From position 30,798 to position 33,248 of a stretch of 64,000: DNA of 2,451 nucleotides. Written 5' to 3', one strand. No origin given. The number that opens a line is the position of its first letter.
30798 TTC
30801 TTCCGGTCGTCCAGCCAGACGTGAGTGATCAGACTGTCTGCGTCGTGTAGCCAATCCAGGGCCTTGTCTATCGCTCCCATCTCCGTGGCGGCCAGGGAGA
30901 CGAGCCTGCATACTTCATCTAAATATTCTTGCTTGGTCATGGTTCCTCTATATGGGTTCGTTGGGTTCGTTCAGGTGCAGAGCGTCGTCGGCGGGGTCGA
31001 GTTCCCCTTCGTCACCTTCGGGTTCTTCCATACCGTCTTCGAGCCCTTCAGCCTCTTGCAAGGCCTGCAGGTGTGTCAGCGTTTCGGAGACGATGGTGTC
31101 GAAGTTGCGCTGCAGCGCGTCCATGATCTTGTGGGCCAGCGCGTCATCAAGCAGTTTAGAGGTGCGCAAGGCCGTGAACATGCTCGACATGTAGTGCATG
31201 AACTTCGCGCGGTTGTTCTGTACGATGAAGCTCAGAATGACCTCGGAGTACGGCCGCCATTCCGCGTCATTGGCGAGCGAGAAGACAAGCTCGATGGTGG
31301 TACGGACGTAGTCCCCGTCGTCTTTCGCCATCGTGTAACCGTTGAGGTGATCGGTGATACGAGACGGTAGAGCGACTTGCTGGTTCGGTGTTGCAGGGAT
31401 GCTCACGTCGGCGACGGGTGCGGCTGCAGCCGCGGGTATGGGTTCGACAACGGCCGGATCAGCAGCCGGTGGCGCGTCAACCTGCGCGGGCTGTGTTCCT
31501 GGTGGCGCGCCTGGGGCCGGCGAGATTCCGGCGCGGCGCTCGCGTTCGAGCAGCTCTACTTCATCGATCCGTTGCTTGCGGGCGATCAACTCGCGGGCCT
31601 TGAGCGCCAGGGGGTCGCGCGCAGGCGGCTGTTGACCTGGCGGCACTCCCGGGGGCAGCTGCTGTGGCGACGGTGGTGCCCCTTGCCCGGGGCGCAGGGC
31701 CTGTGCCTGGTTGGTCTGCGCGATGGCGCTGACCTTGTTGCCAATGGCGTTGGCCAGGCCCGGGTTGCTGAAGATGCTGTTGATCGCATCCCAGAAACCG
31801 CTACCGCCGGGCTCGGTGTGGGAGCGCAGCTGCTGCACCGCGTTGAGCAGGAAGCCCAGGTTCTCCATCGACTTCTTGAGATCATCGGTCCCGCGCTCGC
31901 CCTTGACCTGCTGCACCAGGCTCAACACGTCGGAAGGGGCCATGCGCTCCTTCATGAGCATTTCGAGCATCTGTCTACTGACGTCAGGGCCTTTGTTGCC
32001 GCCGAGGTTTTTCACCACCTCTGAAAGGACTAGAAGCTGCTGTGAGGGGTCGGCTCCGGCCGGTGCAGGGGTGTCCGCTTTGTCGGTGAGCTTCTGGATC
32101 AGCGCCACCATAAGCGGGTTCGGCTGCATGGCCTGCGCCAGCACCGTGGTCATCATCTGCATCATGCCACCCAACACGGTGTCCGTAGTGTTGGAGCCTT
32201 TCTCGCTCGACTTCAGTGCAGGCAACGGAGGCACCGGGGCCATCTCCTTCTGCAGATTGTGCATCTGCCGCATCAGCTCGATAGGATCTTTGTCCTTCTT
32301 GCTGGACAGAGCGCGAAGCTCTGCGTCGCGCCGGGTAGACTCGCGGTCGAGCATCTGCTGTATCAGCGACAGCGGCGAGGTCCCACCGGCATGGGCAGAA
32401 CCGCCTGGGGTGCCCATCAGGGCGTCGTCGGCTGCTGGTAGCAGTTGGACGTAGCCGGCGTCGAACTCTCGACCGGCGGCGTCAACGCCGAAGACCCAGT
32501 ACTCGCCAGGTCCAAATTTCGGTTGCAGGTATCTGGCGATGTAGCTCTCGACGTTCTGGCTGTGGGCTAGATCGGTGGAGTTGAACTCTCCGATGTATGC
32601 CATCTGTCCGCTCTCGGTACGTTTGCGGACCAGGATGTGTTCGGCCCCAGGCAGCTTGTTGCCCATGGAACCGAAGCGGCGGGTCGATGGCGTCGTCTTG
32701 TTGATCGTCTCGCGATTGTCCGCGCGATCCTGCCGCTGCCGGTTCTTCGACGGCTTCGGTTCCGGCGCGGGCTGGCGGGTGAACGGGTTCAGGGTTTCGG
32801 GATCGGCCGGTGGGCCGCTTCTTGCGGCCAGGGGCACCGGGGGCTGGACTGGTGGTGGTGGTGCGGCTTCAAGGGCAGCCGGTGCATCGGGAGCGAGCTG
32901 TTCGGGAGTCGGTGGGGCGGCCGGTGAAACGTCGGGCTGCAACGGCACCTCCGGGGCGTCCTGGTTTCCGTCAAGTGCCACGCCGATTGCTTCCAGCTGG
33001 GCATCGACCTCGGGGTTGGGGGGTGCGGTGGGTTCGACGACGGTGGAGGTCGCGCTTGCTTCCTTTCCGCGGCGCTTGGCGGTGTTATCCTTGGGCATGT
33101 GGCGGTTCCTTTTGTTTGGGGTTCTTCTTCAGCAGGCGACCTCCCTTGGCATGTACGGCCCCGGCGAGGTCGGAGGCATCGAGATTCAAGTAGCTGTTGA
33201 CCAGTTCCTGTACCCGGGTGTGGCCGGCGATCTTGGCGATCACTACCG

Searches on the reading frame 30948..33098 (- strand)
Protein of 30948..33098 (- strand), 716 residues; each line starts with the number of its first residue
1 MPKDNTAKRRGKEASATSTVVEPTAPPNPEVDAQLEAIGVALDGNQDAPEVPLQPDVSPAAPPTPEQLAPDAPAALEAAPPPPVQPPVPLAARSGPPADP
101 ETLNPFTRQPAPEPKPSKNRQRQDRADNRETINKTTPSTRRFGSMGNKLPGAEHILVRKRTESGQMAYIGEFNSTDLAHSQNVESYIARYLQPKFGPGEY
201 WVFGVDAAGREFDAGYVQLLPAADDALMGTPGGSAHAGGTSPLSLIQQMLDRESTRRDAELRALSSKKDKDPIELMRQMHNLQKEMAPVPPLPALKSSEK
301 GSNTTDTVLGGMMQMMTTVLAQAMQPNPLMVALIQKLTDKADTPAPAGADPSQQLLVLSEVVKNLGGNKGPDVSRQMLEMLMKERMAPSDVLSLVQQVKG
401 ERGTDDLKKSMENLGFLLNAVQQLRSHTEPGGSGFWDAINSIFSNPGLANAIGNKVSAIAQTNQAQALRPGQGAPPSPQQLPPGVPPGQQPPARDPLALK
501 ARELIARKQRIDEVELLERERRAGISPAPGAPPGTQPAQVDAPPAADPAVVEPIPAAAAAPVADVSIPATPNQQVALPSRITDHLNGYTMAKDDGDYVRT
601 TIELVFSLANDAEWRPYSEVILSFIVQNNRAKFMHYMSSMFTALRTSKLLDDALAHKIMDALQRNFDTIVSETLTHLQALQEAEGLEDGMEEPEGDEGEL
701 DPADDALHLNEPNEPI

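Call 9: search_protein_families(library=pfam, proteins=[window:30948-33098:-], max_evalue=0.001)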
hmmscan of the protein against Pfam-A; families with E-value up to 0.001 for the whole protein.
window:30948-33098:- (716 aa): 0 families

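Call 45: search_dna_similar(query=window:30948-33098:-, collection=phages, mode=protein, max_rows=10, max_evalue=0.001)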
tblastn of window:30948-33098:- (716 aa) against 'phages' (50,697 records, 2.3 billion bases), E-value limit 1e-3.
No match.

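Call 57: search_protein_families(library=phrogs, proteins=[window:30948-33098:-], max_evalue=0.01)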
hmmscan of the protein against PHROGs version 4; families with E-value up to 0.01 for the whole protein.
window:30948-33098:- (716 aa): 0 families

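Call 71: search_solved_structures(query=window:30948-33098:-, max_evalue=0.1)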
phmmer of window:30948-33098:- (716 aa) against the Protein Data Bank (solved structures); distinct sequences matched with E-value up to 0.1: 0.
